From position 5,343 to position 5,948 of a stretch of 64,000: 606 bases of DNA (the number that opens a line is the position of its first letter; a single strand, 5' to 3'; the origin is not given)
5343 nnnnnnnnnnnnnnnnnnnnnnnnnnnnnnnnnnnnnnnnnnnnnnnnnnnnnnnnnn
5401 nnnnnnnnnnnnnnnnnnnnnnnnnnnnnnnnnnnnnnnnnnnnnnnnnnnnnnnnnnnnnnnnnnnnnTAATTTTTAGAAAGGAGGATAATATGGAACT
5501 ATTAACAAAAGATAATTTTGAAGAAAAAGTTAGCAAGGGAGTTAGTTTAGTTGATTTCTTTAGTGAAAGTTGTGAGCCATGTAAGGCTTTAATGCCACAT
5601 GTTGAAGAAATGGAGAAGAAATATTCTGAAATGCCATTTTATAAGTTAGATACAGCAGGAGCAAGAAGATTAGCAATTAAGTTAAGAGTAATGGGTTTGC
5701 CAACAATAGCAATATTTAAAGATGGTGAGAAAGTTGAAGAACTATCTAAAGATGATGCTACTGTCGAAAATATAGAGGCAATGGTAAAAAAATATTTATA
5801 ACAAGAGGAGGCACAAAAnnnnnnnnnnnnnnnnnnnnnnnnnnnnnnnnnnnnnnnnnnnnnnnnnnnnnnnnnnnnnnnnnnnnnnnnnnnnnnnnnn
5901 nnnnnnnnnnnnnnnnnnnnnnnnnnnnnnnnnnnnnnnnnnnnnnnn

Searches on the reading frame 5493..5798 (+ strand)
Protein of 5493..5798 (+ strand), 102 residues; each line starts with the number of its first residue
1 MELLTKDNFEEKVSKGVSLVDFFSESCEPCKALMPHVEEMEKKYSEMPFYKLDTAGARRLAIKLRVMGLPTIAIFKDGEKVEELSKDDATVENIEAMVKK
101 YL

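Call 47: list_cluster_members(proteins=[P0003, window:5493-5798:+, window:43582-46119:+, window:46131-46931:+, window:4501-5469:+, window:4513-5469:+, window:7916-9082:+, window:6326-7909:+, window:41184-41825:-, window:27350-28804:-])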
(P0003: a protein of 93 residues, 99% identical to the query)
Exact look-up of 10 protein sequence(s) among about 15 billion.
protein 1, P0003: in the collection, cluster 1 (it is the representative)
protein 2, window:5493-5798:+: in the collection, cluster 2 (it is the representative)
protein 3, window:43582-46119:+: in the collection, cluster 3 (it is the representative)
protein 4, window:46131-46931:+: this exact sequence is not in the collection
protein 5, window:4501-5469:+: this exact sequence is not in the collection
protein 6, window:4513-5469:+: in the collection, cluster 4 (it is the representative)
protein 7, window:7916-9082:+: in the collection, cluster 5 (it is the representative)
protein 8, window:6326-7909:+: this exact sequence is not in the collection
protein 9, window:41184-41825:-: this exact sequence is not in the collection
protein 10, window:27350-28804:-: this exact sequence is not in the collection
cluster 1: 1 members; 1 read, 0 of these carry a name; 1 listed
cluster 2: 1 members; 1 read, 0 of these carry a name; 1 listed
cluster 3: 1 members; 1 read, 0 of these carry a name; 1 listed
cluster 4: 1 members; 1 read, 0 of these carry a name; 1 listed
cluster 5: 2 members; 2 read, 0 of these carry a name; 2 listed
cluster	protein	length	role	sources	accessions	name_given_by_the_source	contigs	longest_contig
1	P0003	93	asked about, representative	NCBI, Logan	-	-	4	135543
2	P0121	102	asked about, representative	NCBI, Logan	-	-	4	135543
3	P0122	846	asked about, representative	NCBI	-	-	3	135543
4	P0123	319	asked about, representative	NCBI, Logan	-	-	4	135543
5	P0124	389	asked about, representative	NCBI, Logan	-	-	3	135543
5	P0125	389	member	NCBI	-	-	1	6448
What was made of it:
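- Tried and rejected: Exact-sequence cluster look-up: gave no names (call 47).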

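Call 49: find_homologous_proteins(query=P0122, max_evalue=1e-50)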
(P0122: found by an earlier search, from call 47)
Query P0122 (846 aa): 7435 proteins with E <= 1e-50 among 8000 candidates; the best 120 are listed.
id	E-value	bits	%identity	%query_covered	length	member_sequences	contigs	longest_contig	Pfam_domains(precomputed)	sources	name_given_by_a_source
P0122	0.0e+0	1849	100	100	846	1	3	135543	PF01367.26,PF02739.23,PF22619.3,PF00476.27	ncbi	-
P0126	0.0e+0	1084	60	100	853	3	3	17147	PF01367.26,PF02739.23,PF22619.3,PF00476.27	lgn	-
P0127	2.2e-257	875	51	100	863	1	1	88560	PF01367.26,PF02739.23,PF22619.3,PF00476.27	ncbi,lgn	-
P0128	5.3e-257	873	51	100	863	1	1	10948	PF01367.26,PF02739.23,PF22619.3,PF00476.27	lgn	-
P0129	2.6e-254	864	50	100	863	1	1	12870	PF01367.26,PF02739.23,PF22619.3,PF00476.27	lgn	-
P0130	9.3e-251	853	50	100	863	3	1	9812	PF01367.26,PF02739.23,PF22619.3,PF00476.27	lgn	-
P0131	1.7e-249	848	50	100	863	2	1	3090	PF01367.26,PF02739.23,PF22619.3,PF00476.27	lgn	-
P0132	4.2e-248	844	49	100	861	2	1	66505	PF01367.26,PF02739.23,PF22619.3,PF00476.27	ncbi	-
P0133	5.1e-246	837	49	100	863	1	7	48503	PF01367.26,PF02739.23,PF22619.3,PF00476.27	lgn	-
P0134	5.4e-246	837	49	100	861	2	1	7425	PF01367.26,PF02739.23,PF22619.3,PF00476.27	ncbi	-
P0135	3.1e-245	834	50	100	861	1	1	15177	PF01367.26,PF02739.23,PF22619.3,PF00476.27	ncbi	-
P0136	1.7e-243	829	48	100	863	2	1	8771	PF01367.26,PF02739.23,PF22619.3,PF00476.27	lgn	-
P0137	6.5e-238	810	47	100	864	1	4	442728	PF01367.26,PF02739.23,PF22619.3,PF00476.27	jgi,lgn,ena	-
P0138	3.2e-237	808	48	100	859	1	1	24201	PF01367.26,PF02739.23,PF22619.3,PF00476.27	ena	-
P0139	1.6e-234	799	48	100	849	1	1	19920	PF01367.26,PF02739.23,PF22619.3,PF00476.27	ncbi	-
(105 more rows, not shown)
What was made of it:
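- The nearest named relatives of the adjacent PolA are 'Mollicutes' and 'Tenericutes' MAGs (call 49).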
